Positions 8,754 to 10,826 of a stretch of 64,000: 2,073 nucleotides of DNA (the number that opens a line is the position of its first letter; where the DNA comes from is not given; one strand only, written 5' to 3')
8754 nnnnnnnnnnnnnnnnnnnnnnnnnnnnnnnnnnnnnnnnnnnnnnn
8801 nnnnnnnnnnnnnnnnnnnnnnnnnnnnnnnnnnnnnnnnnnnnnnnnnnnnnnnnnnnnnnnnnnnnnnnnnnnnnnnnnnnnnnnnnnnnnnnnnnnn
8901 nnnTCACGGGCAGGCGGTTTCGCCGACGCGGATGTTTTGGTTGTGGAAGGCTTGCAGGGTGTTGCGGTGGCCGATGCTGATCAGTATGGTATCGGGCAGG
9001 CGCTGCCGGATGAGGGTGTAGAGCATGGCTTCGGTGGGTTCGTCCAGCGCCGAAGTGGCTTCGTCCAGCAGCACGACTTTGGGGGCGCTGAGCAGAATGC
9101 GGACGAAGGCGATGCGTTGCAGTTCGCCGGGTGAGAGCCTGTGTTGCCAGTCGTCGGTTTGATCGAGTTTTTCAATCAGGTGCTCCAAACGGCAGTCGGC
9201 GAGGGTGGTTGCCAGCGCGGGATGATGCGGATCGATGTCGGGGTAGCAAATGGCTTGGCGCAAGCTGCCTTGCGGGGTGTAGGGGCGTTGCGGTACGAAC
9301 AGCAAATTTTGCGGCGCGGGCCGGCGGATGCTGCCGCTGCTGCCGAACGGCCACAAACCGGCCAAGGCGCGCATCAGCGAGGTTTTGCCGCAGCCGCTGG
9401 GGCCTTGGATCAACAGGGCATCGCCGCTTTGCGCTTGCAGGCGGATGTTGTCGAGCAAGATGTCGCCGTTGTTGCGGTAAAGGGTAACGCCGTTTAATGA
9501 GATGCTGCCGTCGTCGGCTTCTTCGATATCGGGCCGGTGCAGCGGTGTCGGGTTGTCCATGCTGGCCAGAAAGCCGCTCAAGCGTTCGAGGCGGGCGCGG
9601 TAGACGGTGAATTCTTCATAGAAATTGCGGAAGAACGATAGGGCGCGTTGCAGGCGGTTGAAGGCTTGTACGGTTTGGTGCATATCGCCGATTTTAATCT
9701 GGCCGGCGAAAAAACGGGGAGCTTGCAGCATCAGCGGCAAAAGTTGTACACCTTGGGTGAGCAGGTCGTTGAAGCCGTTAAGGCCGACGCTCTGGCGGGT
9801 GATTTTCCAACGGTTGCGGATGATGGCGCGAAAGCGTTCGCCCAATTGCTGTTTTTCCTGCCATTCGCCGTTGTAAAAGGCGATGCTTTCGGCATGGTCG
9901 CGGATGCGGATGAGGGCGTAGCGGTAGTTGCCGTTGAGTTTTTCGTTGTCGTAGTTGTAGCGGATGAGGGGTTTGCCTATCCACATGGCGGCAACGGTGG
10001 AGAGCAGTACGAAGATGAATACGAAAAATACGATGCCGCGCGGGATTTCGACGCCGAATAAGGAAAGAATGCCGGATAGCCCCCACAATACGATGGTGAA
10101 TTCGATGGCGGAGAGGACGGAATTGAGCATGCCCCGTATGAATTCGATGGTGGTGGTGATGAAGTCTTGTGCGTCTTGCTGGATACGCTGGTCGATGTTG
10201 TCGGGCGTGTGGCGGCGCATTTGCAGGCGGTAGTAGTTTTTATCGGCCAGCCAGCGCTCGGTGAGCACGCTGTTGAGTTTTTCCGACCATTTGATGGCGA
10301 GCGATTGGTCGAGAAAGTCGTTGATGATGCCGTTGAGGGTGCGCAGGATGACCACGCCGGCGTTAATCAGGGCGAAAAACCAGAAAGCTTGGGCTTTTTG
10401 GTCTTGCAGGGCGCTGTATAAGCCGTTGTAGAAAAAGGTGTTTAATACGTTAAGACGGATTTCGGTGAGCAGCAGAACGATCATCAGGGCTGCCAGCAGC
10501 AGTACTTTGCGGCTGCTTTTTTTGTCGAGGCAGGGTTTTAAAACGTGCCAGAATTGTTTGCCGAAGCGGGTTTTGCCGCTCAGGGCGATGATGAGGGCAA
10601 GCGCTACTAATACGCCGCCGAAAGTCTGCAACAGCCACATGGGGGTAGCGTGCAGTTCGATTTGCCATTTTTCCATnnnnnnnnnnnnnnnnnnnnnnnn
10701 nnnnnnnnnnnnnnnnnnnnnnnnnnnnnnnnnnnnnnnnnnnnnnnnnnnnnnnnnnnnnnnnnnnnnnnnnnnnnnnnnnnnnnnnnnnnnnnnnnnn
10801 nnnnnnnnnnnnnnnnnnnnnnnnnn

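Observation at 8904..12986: TonB-dependent receptor directly coupled to a YddA/SbmA/BacA-like fused ABC importer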

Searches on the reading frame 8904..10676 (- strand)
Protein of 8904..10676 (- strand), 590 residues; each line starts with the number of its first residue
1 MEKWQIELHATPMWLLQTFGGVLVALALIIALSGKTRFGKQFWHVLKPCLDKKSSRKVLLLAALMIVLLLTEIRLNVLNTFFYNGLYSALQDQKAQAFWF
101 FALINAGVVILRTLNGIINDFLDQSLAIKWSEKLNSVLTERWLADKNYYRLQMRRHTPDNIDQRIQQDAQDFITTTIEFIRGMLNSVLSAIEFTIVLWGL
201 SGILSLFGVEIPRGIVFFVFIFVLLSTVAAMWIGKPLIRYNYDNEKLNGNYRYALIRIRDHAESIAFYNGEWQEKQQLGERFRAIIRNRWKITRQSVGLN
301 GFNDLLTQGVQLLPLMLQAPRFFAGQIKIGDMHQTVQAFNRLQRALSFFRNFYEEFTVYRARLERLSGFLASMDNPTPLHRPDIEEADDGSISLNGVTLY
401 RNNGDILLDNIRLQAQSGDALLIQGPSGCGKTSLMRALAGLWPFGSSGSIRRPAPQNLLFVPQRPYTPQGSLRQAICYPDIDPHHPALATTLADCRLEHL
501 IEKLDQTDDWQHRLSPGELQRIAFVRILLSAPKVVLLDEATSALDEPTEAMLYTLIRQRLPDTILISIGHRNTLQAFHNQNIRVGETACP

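Call 8: search_protein_families(library=pfam, proteins=[window:8904-10676:-])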
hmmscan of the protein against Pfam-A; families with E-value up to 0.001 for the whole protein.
window:8904-10676:- (590 aa): 6 families
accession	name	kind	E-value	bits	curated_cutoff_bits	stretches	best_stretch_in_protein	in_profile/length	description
PF06472.20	ABC_membrane_2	-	1.5e-55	188.9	24.4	1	47-323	3-269/269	ABC transporter transmembrane region 2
PF05992.17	SbmA_BacA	-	6.8e-20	72.2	24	1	67-367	21-308/315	SbmA/BacA-like family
PF00005.33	ABC_tran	-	1.8e-16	61.4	25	1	408-542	1-137/137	ABC transporter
PF13191.12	AAA_16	-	1.3e-05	26.2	32.6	1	413-558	19-158/167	AAA ATPase domain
PF05729.18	NACHT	-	5.2e-05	23.6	26.7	1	421-566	3-124/167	NACHT domain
PF02463.25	SMC_N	-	7.5e-05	22.7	40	0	422-462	28-69/220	RecF/RecN/SMC N terminal domain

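Call 9: search_protein_families(library=ncbifam, proteins=[window:8904-10676:-])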
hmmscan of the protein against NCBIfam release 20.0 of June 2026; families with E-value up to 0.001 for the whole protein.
window:8904-10676:- (590 aa): 163 families (the best 25 are shown)
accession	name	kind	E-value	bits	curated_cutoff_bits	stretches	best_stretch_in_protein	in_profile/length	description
TIGR00954.1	3a01203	subfamily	1.8e-63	215.1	918.9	2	383-584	445-652/660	peroxysomal long chain fatty acyl transporter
TIGR02857.1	CydD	equivalog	5.9e-31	108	435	1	364-580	295-525/529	thiol reductant ABC exporter subunit CydD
NF045998.1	cleave_ABC_plasm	equivalog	6e-26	90.9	500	1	61-573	154-662/673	Mbov_0121 family peptidase domain-containing ABC transporter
TIGR02203.1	MsbA_lipidA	equivalog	1.4e-22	80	602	2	56-439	13-380/572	lipid A export permease/ATP-binding protein MsbA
TIGR02868.1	CydC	equivalog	1.4e-22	80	329.05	1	353-571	294-529/530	thiol reductant ABC exporter subunit CydC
TIGR03796.1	NHLM_micro_ABC1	equivalog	1.6e-22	79.5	853.3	1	40-571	139-671/710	NHLP family bacteriocin export ABC transporter peptidase/permease/ATPase subunit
TIGR03375.1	type_I_sec_LssB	subfamily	4.1e-22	78.3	693.1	1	214-574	288-664/696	type I secretion system permease/ATPase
NF008364.0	PRK11160.1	equivalog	2.3e-21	76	630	1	194-573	145-536/575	heme ABC transporter ATP-binding protein/permease CydC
NF008379.0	PRK11174.1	equivalog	4.5e-20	71.9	684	1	364-571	322-543/588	heme ABC transporter permease/ATP-binding protein CydD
NF009036.0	PRK12369.1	equivalog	5.9e-20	71.9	385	1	63-371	20-320/326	putative transporter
TIGR01846.1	type_I_sec_HlyB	subfamily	2.5e-19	69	725.55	2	475-575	552-656/694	type I secretion system permease/ATPase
NF007601.2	PRK10247.1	equivalog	2.8e-19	69.4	292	2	511-562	129-180/204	iron efflux ABC transporter ATP-binding subunit FetA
TIGR01842.1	type_I_sec_PrtD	subfamily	9.4e-18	64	510.15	1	356-575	284-517/544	type I secretion system permease/ATPase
TIGR01189.1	ccmA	equivalog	2.4e-17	63.3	131.6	2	399-450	8-57/198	heme ABC exporter ATP-binding protein CcmA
TIGR03797.1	NHLM_micro_ABC2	equivalog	4.2e-17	61.9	709.4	2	199-440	263-501/686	NHLP bacteriocin export ABC transporter permease/ATPase subunit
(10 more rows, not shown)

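Call 11: search_solved_structures(query=window:8904-10676:-, max_evalue=1e-10)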
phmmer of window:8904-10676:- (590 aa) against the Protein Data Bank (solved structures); distinct sequences matched with E-value up to 1e-10: 159 (the best 60 are shown).
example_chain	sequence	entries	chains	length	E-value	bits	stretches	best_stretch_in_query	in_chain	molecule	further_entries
6tqe_A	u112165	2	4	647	4.6e-121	408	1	22-582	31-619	ABC transporter ATP-binding protein/permease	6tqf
9wfg_A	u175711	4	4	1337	7.2e-71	242.3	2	50-580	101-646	ABC transporter D family member 1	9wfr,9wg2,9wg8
9wfu_A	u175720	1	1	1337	2.1e-70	240.8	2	50-580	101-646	ABC transporter D family member 1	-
24ve_A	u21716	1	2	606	9.3e-47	162.7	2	377-581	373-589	Lysosomal cobalamin transporter ABCD4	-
24vc_A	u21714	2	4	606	2.6e-46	161.2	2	377-581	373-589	Lysosomal cobalamin transporter ABCD4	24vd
6jbj_A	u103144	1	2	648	4.5e-46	160.4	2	377-581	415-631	ATP-binding cassette sub-family D member 4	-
8z9x_B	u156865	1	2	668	1.1e-43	152.5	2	389-580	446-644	ATP-binding cassette sub-family D member 3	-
9ngj_B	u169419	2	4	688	1.2e-43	152.4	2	389-580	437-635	ATP-binding cassette sub-family D member 3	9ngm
8z0f_A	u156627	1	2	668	3.1e-43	151.1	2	389-580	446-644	ATP-binding cassette sub-family D member 3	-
9w62_B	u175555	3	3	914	3.4e-43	150.9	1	389-580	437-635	ATP-binding cassette sub-family D member 3,Green fluorescent protein | Isoform 1 of ATP-binding cassette sub-family D member 3,Green fluorescent protein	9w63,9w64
9w65_A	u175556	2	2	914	9.1e-43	149.5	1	389-580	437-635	ATP-binding cassette sub-family D member 3,Green fluorescent protein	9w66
7rr9_A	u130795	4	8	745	9.6e-34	119.7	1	373-581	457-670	ATP-binding cassette sub-family D member 1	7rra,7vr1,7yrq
7x07_A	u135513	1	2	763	1e-33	119.6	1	373-581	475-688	ATP-binding cassette sub-family D member 1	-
7vwc_A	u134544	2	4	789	1.3e-33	119.3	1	373-581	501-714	Peroxisomal Membrane Protein related,ATP-binding cassette sub-family D member 1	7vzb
7shn_A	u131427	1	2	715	2.2e-33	118.6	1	373-581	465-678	ATP-binding cassette sub-family D member 1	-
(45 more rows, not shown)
